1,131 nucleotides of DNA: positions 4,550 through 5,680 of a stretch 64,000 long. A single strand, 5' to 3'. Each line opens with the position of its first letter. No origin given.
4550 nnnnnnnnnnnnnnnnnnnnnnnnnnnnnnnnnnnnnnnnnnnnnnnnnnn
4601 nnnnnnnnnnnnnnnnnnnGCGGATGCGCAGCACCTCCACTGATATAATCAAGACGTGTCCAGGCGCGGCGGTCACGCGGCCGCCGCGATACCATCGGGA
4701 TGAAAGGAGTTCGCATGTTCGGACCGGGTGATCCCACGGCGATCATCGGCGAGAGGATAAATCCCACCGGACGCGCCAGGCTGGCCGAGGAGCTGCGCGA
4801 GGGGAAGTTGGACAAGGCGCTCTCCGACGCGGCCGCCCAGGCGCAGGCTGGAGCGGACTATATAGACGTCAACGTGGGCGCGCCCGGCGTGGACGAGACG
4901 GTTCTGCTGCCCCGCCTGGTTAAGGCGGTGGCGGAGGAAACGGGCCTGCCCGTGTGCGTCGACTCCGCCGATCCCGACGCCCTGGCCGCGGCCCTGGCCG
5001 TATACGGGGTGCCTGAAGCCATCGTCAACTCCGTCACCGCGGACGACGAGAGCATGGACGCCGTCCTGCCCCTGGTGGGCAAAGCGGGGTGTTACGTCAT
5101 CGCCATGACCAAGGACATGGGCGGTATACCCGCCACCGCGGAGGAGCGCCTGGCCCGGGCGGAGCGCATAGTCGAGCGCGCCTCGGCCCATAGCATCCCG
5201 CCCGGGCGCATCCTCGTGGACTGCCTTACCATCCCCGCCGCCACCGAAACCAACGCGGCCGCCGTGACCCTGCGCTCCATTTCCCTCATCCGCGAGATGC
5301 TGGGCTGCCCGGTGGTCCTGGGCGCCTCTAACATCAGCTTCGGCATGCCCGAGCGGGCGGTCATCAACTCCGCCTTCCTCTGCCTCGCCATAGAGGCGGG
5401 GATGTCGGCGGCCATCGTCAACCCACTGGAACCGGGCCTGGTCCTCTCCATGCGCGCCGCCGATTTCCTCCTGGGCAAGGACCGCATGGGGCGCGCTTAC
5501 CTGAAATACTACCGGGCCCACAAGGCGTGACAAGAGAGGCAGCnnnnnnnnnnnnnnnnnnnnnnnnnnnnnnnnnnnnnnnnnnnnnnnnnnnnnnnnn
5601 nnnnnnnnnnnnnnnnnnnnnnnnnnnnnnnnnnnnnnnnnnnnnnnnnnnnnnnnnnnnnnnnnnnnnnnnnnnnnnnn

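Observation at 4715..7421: Orphan pterin-methyltransferase plus RACo pair without an adjacent corrinoid protein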

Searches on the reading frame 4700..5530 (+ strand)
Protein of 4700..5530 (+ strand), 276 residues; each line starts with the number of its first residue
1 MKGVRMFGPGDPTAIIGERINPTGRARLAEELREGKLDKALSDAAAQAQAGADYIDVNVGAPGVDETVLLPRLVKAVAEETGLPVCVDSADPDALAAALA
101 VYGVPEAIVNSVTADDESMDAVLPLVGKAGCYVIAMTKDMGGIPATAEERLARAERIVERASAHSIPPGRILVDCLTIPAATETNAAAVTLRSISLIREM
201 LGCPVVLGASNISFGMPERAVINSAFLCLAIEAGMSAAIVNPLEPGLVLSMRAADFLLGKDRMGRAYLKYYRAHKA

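Call 3: search_protein_families(library=pfam, proteins=[window:4700-5530:+], max_evalue=0.001)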
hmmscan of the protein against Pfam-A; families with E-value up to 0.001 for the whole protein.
window:4700-5530:+ (276 aa): 2 families
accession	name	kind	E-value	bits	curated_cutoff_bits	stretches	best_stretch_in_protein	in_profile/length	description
PF00809.28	Pterin_bind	-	4e-32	112.2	25.5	1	17-241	1-244/244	Pterin binding enzyme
PF03599.22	CdhD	-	0.00053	19.3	24.8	0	72-140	87-154/387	CO dehydrogenase/acetyl-CoA synthase delta subunit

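Call 14: find_homologous_proteins(query=window:4715-5530:+)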
Query window:4715-5530:+ (271 aa): 5948 proteins with E <= 0.001 among 8000 candidates; the best 120 are listed.
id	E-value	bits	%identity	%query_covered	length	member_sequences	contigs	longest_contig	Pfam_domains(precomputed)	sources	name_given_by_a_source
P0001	3.5e-165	566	99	100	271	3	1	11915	PF00809.29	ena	-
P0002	9.5e-147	505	92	97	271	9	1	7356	PF00809.29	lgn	-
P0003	2.6e-141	487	86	100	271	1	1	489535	PF00809.29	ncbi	ncbi:MAG: dihydropteroate synthase [Actinomycetota bacterium]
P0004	5.9e-141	486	84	100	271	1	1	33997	PF00809.29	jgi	jgi:5-methyltetrahydrofolate--homocysteine methyltransferase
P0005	3.2e-140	484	86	100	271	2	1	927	PF00809.29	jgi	jgi:5-methyltetrahydrofolate--homocysteine methyltransferase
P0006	1.4e-137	475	86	97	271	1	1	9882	PF00809.29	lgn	-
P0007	1.1e-136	472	85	97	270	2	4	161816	PF00809.29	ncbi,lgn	-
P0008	9.3e-135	466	83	100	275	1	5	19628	PF00809.29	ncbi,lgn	-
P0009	2.5e-133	461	83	97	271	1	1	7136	PF00809.29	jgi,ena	-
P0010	1.6e-132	459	81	100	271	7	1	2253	PF00809.29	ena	-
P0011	1.8e-132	458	81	100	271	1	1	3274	PF00809.29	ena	-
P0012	3.3e-132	458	80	100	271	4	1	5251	PF00809.29,PF03599.23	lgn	-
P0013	4.7e-131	454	79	100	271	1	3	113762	PF00809.29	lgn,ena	-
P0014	1.4e-130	452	81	97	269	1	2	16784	PF00809.29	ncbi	-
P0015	1.5e-130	452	81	100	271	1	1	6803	PF00809.29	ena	-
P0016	1.6e-130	452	80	100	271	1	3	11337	PF00809.29,PF03599.23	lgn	-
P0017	1.9e-130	452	81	100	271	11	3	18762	PF00809.29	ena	-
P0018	3.9e-130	451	81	100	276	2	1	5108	PF00809.29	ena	-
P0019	5.9e-130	450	80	100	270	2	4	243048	PF00809.29,PF03599.23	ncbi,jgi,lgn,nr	ncbi:MAG: dihydropteroate synthase [Actinobacteria bacterium]|nr:dihydropteroate synthase [Actinomyc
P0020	1.3e-129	449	79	100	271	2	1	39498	PF00809.29,PF03599.23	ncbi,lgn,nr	ncbi:MAG: dihydropteroate synthase [Actinobacteria bacterium]|nr:dihydropteroate synthase [Actinomyc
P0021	1.7e-129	449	80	100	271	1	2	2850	PF00809.29,PF03599.23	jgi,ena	-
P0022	1.1e-128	446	81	100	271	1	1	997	PF00809.29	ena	-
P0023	4.3e-128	444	79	100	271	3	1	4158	PF00809.29,PF03599.23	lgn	-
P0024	5.4e-128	444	79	100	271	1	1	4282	PF00809.29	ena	-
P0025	1.8e-127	442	77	100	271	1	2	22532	PF00809.29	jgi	jgi:5-methyltetrahydrofolate--homocysteine methyltransferase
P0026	6.3e-127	440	80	100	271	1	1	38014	PF00809.29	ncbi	-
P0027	1.4e-126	439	79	100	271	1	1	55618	PF00809.29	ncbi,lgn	-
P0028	1.7e-126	439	77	100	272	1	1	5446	PF00809.29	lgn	-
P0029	2.2e-126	439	79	96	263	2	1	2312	PF00809.29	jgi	-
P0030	2.2e-126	438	79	97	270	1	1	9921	PF00809.29,PF03599.23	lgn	-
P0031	2.7e-126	438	77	100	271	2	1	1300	PF00809.29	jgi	jgi:5-methyltetrahydrofolate--homocysteine methyltransferase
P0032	8.7e-126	437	77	100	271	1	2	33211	PF00809.29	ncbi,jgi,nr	ncbi:MAG: pterin-binding protein [Actinobacteria bacterium]|jgi:5-methyltetrahydrofolate--homocystei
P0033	3.6e-125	435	76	100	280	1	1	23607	PF00809.29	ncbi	-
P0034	7.2e-125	434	79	98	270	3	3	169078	PF00809.29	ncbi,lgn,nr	ncbi:MAG: dihydropteroate synthase [Actinobacteria bacterium]|nr:dihydropteroate synthase [Actinomyc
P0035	1.4e-124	433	76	100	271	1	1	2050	PF00809.29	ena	-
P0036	1.2e-123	429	77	97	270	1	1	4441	PF00809.29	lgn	-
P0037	7.2e-123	427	76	100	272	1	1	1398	PF05134.20,PF00809.29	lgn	-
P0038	8.5e-123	427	77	100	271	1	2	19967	PF00809.29,PF03599.23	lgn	-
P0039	4.5e-122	424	73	100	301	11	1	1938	PF00809.29,PF03599.23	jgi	jgi:5-methyltetrahydrofolate--homocysteine methyltransferase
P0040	7.4e-122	424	76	100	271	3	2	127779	PF00809.29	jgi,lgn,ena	jgi:5-methyltetrahydrofolate--homocysteine methyltransferase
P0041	1.5e-121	423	74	100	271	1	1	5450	PF00809.29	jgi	jgi:5-methyltetrahydrofolate--homocysteine methyltransferase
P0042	2.9e-121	422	73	100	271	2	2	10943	PF00809.29,PF03599.23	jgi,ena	-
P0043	1.8e-120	419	75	100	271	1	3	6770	PF00809.29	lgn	-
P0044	9.8e-120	417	73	100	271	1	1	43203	PF00809.29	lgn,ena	-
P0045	1.3e-119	416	73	100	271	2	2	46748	PF00809.29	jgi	-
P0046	1.7e-119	416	74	100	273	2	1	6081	PF00809.29,PF03599.23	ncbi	-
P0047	7.1e-116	404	73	100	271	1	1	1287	PF00809.29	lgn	-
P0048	2.8e-115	402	71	100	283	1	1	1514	PF00809.29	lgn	-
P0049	3.0e-115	402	71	100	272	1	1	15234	PF00809.29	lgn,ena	-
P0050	1.5e-113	396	70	100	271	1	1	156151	PF00809.29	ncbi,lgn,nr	ncbi:MAG: dihydropteroate synthase [Actinomycetota bacterium]|nr:dihydropteroate synthase [Actinomyc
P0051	3.0e-113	395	69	100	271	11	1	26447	PF00809.29,PF03599.23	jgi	-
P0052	2.4e-110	386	69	100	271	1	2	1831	PF00809.29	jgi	jgi:5-methyltetrahydrofolate--homocysteine methyltransferase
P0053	1.5e-97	344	76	80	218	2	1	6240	PF00809.29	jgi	jgi:5-methyltetrahydrofolate--homocysteine methyltransferase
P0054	1.4e-87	311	58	99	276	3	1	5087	PF00809.29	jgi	jgi:5-methyltetrahydrofolate--homocysteine methyltransferase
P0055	1.8e-87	311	59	100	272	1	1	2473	PF00809.29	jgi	jgi:5-methyltetrahydrofolate--homocysteine methyltransferase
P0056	2.3e-87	311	55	97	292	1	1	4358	PF00809.29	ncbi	-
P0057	9.9e-87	309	57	100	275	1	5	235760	PF00809.29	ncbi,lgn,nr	ncbi:MAG: dihydropteroate synthase [Actinobacteria bacterium]|nr:dihydropteroate synthase [Actinomyc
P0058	1.1e-86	309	57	100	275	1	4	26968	PF00809.29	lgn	-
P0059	1.6e-85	305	60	100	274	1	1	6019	PF00809.29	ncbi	ncbi:MAG: dihydropteroate synthase [Candidatus Geothermincolia bacterium]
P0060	2.8e-85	304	59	96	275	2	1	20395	PF00809.29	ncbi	-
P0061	4.7e-85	303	58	100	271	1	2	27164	PF00809.29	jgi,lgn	jgi:5-methyltetrahydrofolate--homocysteine methyltransferase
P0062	9.6e-85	302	58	99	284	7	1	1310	PF00809.29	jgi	jgi:5-methyltetrahydrofolate--homocysteine methyltransferase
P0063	5.0e-84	300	56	100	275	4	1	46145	PF00809.29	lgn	-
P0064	5.0e-84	300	58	98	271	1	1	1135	PF00809.29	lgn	-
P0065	5.4e-84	300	58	98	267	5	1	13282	PF00809.29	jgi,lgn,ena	-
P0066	1.2e-83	298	57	100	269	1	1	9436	PF00809.29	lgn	-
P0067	1.9e-83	298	55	100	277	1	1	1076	PF00809.29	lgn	-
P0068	2.3e-83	298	60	97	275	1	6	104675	PF00809.29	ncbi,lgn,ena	-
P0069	1.0e-82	295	59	98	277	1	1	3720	PF00809.29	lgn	-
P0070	1.0e-82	295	58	97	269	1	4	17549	PF00809.29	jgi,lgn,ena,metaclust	metaclust:\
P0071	2.6e-82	294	56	97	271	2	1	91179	PF00809.29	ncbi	ncbi:MAG: dihydropteroate synthase [Actinomycetota bacterium]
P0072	3.2e-82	294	55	100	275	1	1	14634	PF00809.29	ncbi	-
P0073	6.6e-82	293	58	100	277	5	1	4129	PF00809.29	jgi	jgi:5-methyltetrahydrofolate--homocysteine methyltransferase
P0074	9.9e-82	292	53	99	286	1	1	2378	PF00809.29,PF03599.23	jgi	-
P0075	1.1e-81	292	58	100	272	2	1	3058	PF00809.29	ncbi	-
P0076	1.4e-81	292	53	98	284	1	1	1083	PF00809.29,PF03599.23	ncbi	-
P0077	1.4e-81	292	53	98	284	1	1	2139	PF00809.29,PF03599.23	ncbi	ncbi:MAG: dihydropteroate synthase [bacterium]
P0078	1.9e-81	291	58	100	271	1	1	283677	PF00809.29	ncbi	-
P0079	2.2e-81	291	53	98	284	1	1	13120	PF00809.29,PF03599.23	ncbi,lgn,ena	-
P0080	2.8e-81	291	53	98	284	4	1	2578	PF00809.29,PF03599.23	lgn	-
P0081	3.4e-81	290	55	100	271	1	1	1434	PF00809.29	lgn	-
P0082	3.6e-81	290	57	100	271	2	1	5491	PF00809.29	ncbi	-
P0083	3.8e-81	290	53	98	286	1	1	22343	PF00809.29,PF03599.23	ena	-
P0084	4.5e-81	290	57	100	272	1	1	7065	PF00809.29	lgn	-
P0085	9.2e-81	289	53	98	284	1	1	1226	PF00809.29,PF03599.23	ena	-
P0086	1.1e-80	289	52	99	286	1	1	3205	PF00809.29,PF03599.23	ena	-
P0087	1.1e-80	289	53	98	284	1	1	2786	PF00809.29,PF03599.23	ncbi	-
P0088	1.4e-80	288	57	97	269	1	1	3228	PF00809.29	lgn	-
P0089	2.5e-80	288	56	100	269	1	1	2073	PF00809.29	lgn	-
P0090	2.7e-80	287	53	98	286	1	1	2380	PF00809.29,PF03599.23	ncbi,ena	-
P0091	2.8e-80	287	53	98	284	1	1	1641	PF00809.29,PF03599.23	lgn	-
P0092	2.9e-80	287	53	98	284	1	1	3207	PF00809.29,PF03599.23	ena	-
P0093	3.6e-80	287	56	97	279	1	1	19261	PF00809.29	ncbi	-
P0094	4.2e-80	287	54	98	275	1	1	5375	PF00809.29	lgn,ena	-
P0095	5.3e-80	287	52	98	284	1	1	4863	PF00809.29,PF03599.23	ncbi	ncbi:MAG: dihydropteroate synthase [bacterium]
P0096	6.8e-80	286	57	98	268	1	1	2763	PF00809.29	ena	-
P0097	7.8e-80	286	57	100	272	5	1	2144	PF00809.29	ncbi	-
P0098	2.2e-79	285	51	99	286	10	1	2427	PF00809.29,PF03599.23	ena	-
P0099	2.4e-79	284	56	98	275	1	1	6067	PF00809.29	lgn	-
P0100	6.5e-79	283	55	100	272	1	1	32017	PF00809.29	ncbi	-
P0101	1.5e-78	282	55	97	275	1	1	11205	PF00809.29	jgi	jgi:5-methyltetrahydrofolate--homocysteine methyltransferase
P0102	2.2e-78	281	55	100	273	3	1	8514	PF00809.29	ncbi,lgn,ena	-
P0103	2.2e-78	281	53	100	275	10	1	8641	PF00809.29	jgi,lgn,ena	-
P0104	2.3e-78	281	51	98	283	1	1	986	PF00809.29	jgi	-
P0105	5.4e-78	280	53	100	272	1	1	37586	PF00809.29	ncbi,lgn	-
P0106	5.5e-78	280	52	99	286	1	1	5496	PF00809.29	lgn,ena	-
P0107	7.2e-78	280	55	100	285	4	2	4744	PF00809.29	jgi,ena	-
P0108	1.6e-77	278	53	100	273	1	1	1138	PF00809.29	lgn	-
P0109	2.1e-77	278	55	98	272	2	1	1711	PF00809.29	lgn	-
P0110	2.7e-77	278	52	99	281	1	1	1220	PF00809.29,PF03599.23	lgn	-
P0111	3.1e-77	277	55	97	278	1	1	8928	PF00809.29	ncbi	ncbi:MAG: dihydropteroate synthase [Candidatus Geothermincolia bacterium]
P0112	7.9e-77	276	55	97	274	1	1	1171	PF00809.29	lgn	-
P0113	1.6e-76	275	52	98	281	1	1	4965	PF00809.29,PF03599.23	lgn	-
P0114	3.0e-76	274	51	99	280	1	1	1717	PF00809.29,PF03599.23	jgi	-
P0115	6.5e-76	273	67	73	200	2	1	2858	PF00809.29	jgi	jgi:5-methyltetrahydrofolate--homocysteine methyltransferase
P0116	8.4e-76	273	56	96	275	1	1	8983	PF00809.29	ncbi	-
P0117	8.5e-76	273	54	97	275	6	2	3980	PF00809.29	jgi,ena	jgi:5-methyltetrahydrofolate--homocysteine methyltransferase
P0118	1.0e-75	273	51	99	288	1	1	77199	PF00809.29,PF03599.23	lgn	-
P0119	1.6e-75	272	52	98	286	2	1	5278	PF00809.29,PF03599.23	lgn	-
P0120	2.4e-75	271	51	99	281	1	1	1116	PF00809.29,PF03599.23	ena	-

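Call 15: search_solved_structures(query=window:4715-5530:+, max_evalue=0.001, show_alignments=2)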
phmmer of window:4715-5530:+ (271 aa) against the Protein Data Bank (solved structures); distinct sequences matched with E-value up to 0.001: 17.
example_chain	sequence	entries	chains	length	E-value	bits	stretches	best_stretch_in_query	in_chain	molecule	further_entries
4o0q_A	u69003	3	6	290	7.7e-41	143.4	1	9-270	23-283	Dihydropteroate synthase DHPS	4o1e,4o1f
2yci_X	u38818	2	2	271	7.7e-38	133.6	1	10-267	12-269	5-METHYLTETRAHYDROFOLATE CORRINOID/IRON SULFUR PROTEIN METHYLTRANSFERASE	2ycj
2yck_X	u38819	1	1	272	7.8e-38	133.6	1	10-267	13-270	5-METHYLTETRAHYDROFOLATE CORRINOID/IRON SULFUR PROTEIN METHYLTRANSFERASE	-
1q7m_A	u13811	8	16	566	1.4e-31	113.1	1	8-263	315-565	5-methyltetrahydrofolate S-homocysteine methyltransferase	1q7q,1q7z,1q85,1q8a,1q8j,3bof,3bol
2e7f_A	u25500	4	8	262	3e-27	98.9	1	10-267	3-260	5-methyltetrahydrofolate corrinoid/iron sulfur protein methyltransferase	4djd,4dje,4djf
5von_A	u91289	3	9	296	7.9e-27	97.5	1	10-237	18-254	5-methyltetrahydrofolate homocysteine S-methyltransferase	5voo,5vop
1f6y_A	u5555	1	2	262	1e-26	97.2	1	10-267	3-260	5-METHYLTETRAHYDROFOLATE CORRINOID/IRON SULFUR PROTEIN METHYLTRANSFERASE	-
9cbo_A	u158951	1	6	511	2.4e-26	95.9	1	10-237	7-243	Methionine synthase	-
9cbq_A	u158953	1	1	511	2.5e-26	95.9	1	10-237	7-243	Methionine synthase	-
2ogy_A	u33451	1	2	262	4.4e-26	95.1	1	10-267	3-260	5-methyltetrahydrofolate corrinoid/iron sulfur protein methyltransferase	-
9cbr_A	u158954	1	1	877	6.3e-26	94.6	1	10-237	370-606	Methionine synthase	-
9cbp_A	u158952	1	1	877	6.6e-26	94.5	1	10-237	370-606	Methionine synthase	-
8ssc_A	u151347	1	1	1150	8.4e-26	94.2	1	10-237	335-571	Methionine synthase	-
8g3h_A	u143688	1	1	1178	4.1e-25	91.9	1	9-237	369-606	Methionine synthase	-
3k13_A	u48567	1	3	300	7.3e-13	51.8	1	11-240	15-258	5-methyltetrahydrofolate-homocysteine methyltransferase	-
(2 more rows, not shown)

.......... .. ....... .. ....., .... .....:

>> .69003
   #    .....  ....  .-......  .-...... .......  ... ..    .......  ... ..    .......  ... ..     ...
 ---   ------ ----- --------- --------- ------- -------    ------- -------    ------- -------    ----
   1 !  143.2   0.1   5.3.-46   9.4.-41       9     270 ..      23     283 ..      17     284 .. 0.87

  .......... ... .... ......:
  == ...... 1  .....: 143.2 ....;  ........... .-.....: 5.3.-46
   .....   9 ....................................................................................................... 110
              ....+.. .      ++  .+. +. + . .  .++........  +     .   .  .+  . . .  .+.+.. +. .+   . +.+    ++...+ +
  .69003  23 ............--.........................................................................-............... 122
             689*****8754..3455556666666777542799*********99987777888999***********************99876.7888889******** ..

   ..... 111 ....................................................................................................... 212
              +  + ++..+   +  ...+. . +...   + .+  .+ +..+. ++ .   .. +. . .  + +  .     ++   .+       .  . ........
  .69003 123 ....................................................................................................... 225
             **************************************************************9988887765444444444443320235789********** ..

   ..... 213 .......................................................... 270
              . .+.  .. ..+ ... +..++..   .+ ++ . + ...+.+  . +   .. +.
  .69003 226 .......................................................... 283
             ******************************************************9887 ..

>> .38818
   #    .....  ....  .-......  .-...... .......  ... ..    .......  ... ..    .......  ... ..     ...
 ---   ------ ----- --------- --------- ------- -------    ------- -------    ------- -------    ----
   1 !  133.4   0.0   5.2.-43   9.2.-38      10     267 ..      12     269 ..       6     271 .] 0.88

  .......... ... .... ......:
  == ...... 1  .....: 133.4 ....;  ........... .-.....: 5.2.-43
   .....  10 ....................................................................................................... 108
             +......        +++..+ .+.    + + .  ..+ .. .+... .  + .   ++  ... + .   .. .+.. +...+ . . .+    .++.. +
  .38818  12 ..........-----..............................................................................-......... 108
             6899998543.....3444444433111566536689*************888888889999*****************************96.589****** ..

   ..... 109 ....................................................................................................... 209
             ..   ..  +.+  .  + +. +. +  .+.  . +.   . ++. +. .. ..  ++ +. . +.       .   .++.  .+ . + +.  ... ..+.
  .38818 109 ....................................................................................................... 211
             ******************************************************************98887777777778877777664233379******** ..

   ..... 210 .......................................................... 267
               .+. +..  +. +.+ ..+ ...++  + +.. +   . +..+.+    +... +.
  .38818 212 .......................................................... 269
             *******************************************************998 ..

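Call 17: search_protein_families(library=ncbifam, proteins=[window:4715-5530:+], max_evalue=0.001)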
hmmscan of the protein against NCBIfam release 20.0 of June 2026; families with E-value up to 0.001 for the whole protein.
window:4715-5530:+ (271 aa): 7 families
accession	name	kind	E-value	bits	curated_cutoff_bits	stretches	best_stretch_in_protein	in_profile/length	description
NF005719.0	PRK07535.1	domain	2.2e-76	256.5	259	1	10-270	3-262/268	methyltetrahydrofolate:corrinoid/iron-sulfur protein methyltransferase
NF040758.1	CODH_ACS_meth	exception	3.6e-33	115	370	1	10-263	6-259/261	carbon monoxide dehydrogenase/acetyl-CoA synthase methytransferase subunit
TIGR02082.1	metH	equivalog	1.3e-32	112.5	1010.85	1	10-237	345-586/1182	methionine synthase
NF007024.0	PRK09490.1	equivalog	5.4e-19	67.5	1497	1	10-237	362-603/1234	methionine synthase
TIGR01496.1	DHPS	equivalog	1.1e-05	25.2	162.6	1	31-209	21-209/258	dihydropteroate synthase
NF002142.0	PRK00979.1-1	subfamily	0.0005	19.2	287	1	68-207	85-220/306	tetrahydromethanopterin S-methyltransferase subunit H family protein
NF003195.0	PRK04165.1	equivalog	0.00093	18.2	306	0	67-143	145-219/450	acetyl-CoA decarbonylase/synthase complex subunit gamma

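Call 18: find_encoding_contigs(protein=P0003, flank=10000, max_places=2)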
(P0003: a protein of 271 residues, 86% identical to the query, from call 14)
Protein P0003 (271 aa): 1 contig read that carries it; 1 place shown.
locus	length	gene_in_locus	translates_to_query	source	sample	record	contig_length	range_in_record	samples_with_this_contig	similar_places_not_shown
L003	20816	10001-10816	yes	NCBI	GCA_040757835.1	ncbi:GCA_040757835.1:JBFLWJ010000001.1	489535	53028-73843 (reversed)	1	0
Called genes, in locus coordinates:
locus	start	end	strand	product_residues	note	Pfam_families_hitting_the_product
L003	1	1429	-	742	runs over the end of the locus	PF01520:Amidase_3, PF17957:Big_7 (weak), PF18986:DUF5719 (weak)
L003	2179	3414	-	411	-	PF13371:TPR_9 (faint), PF13431:TPR_17 (faint), PF13181:TPR_8 (faint), PF13414:TPR_11 (faint), PF13428:TPR_14 (faint), PF13432:TPR_16 (faint), PF00515:TPR_1 (weak), PF07719:TPR_2 (weak), +1 more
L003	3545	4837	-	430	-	PF04015:DUF362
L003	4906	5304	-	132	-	PF01042:Ribonuc_L-PSP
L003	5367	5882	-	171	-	PF04246:RseC_MucC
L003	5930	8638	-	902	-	PF00403:HMA, PF00122:E1-E2_ATPase, PF00702:Hydrolase, PF12710:HAD (weak), PF04945:YHS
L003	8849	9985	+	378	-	PF03706:LPG_synthase_TM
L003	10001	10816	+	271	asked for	PF00809:Pterin_bind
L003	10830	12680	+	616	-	PF00111:Fer2, PF17650:RACo_linker, PF17651:Raco_middle, PF14574:RACo_C_ter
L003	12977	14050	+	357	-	PF01594:AI-2E_transport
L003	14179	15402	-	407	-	PF02771:Acyl-CoA_dh_N, PF02770:Acyl-CoA_dh_M, PF00441:Acyl-CoA_dh_1, PF22924:ACOX_C_alpha1 (weak), PF08028:Acyl-CoA_dh_2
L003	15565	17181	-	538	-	PF00501:AMP-binding, PF13193:AMP-binding_C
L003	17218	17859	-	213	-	PF09918:DUF2148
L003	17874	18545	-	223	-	PF09918:DUF2148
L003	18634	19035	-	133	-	-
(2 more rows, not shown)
